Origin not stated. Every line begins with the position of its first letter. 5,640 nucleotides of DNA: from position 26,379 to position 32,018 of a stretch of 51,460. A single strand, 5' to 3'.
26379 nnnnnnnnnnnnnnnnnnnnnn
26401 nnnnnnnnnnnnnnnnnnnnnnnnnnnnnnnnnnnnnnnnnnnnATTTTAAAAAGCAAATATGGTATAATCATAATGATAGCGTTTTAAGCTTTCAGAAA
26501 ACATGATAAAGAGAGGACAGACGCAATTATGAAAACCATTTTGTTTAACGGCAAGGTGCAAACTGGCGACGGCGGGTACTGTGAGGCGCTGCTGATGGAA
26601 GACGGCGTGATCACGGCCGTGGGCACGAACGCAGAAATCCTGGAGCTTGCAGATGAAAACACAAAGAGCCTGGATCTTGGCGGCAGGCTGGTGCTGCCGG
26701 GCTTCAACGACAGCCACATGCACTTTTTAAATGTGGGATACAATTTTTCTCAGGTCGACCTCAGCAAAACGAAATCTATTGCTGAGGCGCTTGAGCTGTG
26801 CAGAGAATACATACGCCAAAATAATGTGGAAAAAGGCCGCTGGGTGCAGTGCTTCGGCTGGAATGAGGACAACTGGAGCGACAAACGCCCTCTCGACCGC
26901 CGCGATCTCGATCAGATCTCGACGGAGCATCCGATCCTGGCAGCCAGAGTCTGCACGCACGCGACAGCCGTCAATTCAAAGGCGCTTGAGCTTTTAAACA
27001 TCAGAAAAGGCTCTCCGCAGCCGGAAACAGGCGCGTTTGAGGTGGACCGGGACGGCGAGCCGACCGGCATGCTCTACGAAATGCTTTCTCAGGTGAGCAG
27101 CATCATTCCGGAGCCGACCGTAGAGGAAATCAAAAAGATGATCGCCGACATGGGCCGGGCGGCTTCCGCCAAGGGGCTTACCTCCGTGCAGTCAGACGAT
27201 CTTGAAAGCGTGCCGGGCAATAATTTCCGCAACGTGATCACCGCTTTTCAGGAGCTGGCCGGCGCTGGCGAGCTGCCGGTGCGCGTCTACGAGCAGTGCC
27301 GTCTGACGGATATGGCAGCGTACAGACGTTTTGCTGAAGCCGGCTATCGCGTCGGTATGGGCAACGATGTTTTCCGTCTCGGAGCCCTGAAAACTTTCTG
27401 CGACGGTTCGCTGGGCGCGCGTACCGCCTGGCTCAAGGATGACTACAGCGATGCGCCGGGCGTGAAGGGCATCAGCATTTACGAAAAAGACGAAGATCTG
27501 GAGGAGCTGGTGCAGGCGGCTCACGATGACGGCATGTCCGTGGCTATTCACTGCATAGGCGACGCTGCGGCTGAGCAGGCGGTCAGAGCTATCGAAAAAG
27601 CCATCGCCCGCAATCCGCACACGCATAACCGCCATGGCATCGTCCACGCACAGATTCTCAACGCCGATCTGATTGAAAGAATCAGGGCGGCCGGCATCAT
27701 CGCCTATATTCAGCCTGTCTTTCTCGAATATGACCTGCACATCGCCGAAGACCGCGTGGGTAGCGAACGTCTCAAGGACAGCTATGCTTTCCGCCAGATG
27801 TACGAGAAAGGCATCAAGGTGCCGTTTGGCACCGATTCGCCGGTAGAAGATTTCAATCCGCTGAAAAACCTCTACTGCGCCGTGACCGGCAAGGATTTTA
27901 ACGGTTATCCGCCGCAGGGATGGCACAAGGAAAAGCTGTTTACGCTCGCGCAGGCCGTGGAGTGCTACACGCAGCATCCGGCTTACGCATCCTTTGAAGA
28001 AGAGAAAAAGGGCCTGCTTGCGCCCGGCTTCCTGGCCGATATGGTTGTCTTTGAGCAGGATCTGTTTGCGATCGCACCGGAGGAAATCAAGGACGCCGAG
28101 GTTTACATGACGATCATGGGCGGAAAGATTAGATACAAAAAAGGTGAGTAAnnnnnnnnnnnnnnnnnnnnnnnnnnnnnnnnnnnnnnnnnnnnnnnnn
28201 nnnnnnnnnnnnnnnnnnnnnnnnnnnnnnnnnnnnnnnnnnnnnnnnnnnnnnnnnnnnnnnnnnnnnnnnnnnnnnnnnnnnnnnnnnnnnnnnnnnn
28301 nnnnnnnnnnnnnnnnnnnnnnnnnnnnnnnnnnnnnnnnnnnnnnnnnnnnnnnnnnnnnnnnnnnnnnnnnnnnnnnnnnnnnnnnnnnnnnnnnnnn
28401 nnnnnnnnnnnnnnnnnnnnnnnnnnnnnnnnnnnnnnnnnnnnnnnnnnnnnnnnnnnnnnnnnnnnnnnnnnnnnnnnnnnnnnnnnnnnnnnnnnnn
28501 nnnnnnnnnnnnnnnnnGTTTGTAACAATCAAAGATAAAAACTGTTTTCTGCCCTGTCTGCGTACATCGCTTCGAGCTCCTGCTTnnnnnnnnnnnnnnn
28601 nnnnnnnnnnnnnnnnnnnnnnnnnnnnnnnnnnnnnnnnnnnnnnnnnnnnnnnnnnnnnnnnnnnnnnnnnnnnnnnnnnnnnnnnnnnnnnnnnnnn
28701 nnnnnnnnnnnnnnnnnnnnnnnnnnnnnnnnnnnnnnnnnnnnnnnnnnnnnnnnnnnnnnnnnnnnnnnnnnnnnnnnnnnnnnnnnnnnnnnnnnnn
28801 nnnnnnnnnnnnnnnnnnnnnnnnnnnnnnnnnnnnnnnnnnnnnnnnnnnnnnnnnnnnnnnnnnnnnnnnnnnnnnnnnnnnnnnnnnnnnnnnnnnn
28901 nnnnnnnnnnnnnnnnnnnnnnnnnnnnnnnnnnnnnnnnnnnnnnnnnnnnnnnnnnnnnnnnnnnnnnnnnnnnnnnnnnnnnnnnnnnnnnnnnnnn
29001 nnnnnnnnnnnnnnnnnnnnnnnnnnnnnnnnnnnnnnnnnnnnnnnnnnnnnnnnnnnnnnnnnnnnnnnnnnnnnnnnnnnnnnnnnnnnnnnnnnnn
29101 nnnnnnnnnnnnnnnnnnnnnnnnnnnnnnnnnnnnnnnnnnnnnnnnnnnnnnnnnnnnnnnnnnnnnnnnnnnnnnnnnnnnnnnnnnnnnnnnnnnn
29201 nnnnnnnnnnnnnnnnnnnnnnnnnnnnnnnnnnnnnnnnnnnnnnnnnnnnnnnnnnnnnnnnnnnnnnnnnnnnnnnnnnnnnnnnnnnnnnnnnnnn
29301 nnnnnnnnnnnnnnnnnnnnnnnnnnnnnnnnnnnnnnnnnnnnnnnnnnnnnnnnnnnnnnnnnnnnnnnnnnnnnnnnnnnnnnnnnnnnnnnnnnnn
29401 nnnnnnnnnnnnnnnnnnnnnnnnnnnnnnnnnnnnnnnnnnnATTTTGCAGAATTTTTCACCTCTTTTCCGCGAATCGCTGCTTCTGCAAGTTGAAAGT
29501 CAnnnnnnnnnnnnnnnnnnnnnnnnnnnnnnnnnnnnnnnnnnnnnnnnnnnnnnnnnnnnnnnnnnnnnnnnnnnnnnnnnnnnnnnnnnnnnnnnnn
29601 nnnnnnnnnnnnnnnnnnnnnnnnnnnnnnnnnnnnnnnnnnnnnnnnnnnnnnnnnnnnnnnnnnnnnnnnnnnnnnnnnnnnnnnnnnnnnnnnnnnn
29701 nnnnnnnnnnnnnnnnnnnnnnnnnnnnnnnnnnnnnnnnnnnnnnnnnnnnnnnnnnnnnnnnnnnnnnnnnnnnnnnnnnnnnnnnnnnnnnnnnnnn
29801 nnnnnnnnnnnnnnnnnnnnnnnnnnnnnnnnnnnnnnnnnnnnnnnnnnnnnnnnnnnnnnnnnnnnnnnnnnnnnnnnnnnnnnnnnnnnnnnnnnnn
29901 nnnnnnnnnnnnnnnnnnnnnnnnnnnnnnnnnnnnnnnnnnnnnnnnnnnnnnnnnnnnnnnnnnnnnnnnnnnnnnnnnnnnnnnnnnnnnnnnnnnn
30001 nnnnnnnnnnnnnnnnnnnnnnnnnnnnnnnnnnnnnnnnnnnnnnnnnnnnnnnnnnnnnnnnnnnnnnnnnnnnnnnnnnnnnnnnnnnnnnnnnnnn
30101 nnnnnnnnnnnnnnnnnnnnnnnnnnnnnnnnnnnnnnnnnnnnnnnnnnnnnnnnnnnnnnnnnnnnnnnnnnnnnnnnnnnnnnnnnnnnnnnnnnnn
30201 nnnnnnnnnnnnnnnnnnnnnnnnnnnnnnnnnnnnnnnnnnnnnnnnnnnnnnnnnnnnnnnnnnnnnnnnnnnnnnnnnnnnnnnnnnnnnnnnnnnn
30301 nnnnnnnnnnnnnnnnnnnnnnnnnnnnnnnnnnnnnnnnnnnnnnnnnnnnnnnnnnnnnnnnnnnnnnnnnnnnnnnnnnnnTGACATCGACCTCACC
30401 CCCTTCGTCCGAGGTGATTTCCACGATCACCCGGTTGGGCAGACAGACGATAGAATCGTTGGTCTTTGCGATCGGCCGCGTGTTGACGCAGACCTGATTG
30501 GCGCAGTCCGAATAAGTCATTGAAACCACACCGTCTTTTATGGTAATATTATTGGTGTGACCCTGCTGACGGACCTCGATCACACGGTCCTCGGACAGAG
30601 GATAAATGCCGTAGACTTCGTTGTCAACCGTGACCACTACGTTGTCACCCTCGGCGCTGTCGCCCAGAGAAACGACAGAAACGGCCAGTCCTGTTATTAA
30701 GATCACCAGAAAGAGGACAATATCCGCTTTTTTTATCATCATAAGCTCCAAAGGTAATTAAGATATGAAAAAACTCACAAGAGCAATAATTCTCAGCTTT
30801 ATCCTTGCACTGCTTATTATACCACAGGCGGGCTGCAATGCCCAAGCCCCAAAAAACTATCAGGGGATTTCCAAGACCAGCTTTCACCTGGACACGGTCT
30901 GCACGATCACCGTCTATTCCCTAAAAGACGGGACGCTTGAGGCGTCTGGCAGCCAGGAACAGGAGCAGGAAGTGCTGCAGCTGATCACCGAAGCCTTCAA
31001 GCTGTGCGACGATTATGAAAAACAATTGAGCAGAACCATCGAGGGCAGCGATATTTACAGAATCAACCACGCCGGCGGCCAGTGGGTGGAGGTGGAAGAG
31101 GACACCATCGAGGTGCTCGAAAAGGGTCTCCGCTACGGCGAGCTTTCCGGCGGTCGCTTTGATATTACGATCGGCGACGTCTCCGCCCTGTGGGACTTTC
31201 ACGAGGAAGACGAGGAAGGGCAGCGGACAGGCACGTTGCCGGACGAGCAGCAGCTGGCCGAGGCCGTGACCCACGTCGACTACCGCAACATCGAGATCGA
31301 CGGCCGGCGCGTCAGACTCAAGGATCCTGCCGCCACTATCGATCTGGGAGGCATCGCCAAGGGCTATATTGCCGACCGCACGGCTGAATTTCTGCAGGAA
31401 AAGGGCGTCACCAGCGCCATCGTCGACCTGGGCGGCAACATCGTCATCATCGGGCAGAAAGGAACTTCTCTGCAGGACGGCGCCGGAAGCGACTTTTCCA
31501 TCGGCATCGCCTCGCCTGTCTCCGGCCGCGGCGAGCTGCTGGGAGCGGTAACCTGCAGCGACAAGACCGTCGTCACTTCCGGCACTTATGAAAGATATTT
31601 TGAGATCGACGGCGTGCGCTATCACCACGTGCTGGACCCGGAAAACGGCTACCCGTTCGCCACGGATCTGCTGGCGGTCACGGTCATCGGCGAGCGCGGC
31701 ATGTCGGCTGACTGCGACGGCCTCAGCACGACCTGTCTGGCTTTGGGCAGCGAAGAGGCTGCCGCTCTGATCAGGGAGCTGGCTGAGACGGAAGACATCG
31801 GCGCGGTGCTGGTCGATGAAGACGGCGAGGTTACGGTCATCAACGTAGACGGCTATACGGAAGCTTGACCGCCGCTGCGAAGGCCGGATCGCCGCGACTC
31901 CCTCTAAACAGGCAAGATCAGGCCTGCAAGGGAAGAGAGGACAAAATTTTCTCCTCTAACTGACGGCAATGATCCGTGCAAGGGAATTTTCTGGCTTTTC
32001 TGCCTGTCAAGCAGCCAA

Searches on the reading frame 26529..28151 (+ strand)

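Call 45: search_protein_families(library=pfam, proteins=[window:26529-28151:+], max_evalue=0.00001)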
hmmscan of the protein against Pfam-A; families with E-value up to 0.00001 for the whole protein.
window:26529-28151:+ (540 aa): 2 families
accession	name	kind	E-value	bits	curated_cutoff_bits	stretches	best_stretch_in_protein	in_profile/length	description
PF07969.17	Amidohydro_3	-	6e-112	375.9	29.7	1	48-536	3-472/472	Amidohydrolase family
PF01979.26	Amidohydro_1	-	7.3e-20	71.9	25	1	320-534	133-344/345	Amidohydrolase family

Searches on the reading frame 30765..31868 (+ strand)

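Call 45: search_protein_families(library=pfam, proteins=[window:30765-31868:+], max_evalue=0.00001)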
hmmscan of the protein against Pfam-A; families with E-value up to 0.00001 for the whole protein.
window:30765-31868:+ (367 aa): 1 family
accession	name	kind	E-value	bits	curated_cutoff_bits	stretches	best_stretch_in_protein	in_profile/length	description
PF02424.20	ApbE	-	1.9e-82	277.2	25.6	1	42-340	1-259/266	ApbE family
